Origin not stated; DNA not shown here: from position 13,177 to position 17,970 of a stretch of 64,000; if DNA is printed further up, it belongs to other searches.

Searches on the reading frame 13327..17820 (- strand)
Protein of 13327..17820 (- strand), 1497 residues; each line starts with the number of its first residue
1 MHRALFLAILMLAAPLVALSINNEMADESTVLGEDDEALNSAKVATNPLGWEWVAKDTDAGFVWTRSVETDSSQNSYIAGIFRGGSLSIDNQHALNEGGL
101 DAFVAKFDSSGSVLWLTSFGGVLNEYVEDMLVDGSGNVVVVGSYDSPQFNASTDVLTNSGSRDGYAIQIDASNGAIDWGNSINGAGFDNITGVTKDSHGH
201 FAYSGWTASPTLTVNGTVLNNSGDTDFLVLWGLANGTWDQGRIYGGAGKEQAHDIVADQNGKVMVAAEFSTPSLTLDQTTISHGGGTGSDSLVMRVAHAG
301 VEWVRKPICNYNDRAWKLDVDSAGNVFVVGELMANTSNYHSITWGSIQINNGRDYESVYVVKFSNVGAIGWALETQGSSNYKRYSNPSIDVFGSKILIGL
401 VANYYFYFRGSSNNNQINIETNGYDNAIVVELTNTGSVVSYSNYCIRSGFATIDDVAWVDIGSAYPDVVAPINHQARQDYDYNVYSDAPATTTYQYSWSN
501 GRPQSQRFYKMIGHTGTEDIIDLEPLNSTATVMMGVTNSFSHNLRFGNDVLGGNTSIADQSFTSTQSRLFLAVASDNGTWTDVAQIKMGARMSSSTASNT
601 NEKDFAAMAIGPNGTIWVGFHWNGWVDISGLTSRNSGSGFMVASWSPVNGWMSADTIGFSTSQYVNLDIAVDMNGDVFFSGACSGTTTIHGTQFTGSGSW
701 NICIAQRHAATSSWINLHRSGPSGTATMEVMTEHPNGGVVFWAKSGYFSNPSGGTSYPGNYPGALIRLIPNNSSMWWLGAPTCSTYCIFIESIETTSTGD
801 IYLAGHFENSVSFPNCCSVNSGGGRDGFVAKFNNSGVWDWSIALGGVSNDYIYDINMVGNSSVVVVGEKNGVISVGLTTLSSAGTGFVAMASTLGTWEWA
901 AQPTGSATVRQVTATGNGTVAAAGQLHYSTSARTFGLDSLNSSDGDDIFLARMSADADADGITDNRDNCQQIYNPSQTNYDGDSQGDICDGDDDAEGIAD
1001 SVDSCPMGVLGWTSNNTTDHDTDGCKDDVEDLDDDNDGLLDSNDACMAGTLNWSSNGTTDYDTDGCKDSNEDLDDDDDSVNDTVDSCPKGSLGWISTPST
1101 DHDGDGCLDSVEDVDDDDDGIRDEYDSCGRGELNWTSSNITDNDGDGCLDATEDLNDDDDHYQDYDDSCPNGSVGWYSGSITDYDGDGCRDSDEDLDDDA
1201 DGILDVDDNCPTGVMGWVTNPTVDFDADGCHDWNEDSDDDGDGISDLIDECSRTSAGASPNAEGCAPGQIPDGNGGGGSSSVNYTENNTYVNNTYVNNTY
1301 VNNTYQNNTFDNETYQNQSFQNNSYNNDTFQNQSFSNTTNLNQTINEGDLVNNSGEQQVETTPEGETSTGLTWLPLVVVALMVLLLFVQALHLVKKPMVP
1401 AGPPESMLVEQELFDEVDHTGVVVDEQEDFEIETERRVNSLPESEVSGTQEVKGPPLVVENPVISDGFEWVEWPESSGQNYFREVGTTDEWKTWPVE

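Call 59: search_protein_families(library=pfam, proteins=[window:13327-17820:-], max_evalue=0.00001)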
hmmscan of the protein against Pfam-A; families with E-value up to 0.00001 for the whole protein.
window:13327-17820:- (1497 aa): 0 families

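Call 85: search_protein_families(library=pfam, proteins=[window:13327-17820:-], max_evalue=0.01)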
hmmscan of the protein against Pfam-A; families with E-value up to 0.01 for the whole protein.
window:13327-17820:- (1497 aa): 1 family
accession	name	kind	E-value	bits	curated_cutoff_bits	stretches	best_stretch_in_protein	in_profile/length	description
PF02412.23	TSP_3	-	0.00013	22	25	2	981-1006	4-29/36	Thrombospondin type 3 repeat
